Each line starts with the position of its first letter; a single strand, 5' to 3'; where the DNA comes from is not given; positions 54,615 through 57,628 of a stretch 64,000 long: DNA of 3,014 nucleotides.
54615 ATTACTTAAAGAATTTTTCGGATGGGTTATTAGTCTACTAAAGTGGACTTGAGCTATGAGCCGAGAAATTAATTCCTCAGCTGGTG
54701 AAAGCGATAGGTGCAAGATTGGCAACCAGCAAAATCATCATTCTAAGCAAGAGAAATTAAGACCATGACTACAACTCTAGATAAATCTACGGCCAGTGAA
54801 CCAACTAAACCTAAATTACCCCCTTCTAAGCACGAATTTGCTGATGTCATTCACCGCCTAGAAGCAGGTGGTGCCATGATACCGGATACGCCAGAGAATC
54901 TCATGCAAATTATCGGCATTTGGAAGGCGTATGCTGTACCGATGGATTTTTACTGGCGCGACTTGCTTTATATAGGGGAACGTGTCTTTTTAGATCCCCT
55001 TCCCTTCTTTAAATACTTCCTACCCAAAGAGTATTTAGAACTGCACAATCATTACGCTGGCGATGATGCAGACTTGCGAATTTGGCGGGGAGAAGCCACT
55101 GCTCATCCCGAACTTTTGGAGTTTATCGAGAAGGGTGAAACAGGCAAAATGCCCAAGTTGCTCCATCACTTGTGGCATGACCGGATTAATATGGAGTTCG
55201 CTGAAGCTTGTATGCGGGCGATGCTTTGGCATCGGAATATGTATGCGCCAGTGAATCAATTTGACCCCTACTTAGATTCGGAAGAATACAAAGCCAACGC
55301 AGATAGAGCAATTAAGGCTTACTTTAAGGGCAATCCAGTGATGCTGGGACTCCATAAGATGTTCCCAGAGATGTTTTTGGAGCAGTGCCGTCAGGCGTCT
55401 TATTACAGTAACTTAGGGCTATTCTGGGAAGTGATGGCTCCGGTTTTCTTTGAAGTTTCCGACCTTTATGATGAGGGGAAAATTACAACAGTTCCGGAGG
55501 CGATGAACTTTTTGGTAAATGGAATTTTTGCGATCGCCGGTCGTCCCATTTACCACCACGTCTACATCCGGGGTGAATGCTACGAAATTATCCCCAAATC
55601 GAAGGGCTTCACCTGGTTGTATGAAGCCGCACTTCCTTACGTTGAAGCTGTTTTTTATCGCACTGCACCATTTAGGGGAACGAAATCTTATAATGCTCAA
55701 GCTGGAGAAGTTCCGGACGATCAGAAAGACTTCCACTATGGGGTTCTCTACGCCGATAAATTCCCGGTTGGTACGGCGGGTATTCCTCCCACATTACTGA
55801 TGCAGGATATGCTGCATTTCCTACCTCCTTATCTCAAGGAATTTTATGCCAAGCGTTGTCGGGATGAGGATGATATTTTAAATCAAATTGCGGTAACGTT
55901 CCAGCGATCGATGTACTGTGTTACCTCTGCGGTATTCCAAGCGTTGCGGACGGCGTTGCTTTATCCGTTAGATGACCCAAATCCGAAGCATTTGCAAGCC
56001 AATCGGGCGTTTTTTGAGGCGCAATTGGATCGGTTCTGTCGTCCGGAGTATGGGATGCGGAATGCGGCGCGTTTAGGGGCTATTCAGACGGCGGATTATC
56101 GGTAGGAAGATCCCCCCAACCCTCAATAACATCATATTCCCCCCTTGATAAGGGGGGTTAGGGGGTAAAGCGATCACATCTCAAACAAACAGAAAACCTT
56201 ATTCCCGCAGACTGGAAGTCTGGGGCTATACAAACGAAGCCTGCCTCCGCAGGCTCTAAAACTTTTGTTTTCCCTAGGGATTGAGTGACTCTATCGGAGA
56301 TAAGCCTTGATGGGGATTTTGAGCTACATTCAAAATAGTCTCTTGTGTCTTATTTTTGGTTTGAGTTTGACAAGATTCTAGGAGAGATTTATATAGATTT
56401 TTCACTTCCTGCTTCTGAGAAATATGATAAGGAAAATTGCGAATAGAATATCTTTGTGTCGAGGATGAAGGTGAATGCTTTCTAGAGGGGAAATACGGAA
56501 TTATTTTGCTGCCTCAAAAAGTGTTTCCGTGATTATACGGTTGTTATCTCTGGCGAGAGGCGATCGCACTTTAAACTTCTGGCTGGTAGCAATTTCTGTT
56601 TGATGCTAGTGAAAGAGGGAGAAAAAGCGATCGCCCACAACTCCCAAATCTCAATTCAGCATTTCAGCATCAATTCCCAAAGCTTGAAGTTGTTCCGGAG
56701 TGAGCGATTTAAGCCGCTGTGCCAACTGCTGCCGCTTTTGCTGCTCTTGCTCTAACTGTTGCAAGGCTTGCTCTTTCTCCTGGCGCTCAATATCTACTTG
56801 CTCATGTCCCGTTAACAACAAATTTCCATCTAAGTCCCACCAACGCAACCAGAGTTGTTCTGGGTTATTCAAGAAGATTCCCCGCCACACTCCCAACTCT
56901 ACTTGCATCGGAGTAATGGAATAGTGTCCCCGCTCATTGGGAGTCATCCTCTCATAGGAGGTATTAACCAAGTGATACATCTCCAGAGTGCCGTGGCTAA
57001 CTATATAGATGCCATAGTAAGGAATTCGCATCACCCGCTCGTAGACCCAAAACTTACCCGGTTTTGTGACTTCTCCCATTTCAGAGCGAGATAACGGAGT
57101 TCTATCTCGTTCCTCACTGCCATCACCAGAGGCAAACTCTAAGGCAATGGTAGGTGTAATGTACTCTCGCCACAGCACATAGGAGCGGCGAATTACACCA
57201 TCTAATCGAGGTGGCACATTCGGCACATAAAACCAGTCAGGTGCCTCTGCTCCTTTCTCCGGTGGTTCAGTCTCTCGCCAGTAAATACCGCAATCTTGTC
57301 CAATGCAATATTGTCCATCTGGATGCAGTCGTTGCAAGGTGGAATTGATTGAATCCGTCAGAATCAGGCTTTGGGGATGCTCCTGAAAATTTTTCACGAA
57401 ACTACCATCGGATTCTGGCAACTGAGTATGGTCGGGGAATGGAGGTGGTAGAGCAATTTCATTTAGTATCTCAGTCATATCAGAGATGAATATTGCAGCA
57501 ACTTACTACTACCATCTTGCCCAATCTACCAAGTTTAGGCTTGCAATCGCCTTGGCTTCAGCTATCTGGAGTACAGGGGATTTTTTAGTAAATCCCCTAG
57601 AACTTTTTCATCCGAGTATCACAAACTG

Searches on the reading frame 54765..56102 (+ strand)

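Call 3: search_protein_families(library=pfam, proteins=[window:54765-56102:+], max_evalue=1)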
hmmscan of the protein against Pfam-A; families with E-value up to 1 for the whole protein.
window:54765-56102:+ (446 aa): 1 family
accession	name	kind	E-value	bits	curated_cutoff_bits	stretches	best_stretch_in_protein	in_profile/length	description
PF10216.14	ChpXY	-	9.8e-163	541.8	25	1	28-424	1-351/352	CO2 hydration protein (ChpXY)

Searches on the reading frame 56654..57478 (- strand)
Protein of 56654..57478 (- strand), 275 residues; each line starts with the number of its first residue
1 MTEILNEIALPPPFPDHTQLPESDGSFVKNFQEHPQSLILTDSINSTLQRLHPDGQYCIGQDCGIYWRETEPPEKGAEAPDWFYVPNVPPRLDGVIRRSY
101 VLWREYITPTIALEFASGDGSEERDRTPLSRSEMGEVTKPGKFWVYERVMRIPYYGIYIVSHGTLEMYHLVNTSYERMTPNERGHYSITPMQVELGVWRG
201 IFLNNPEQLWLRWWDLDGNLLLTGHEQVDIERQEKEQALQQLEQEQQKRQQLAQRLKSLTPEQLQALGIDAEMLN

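Call 3: search_protein_families(library=pfam, proteins=[window:56654-57478:-], max_evalue=1)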
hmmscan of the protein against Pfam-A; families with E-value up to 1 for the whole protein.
window:56654-57478:- (275 aa): 3 families
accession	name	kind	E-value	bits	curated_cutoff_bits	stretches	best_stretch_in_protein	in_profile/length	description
PF05685.18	Uma2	-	4e-14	52.9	27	1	32-198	32-168/172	Putative restriction endonuclease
PF05226.16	CHASE2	-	0.044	13.8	26.3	0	85-134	108-148/257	CHASE2 domain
PF00320.33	GATA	-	0.19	11.8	26.8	1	45-69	8-32/36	GATA zinc finger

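Call 48: search_protein_families(library=padloc, proteins=[window:56654-57478:-], max_evalue=0.01)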
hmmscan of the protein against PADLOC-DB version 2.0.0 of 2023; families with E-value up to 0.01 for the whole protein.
window:56654-57478:- (275 aa): 0 families
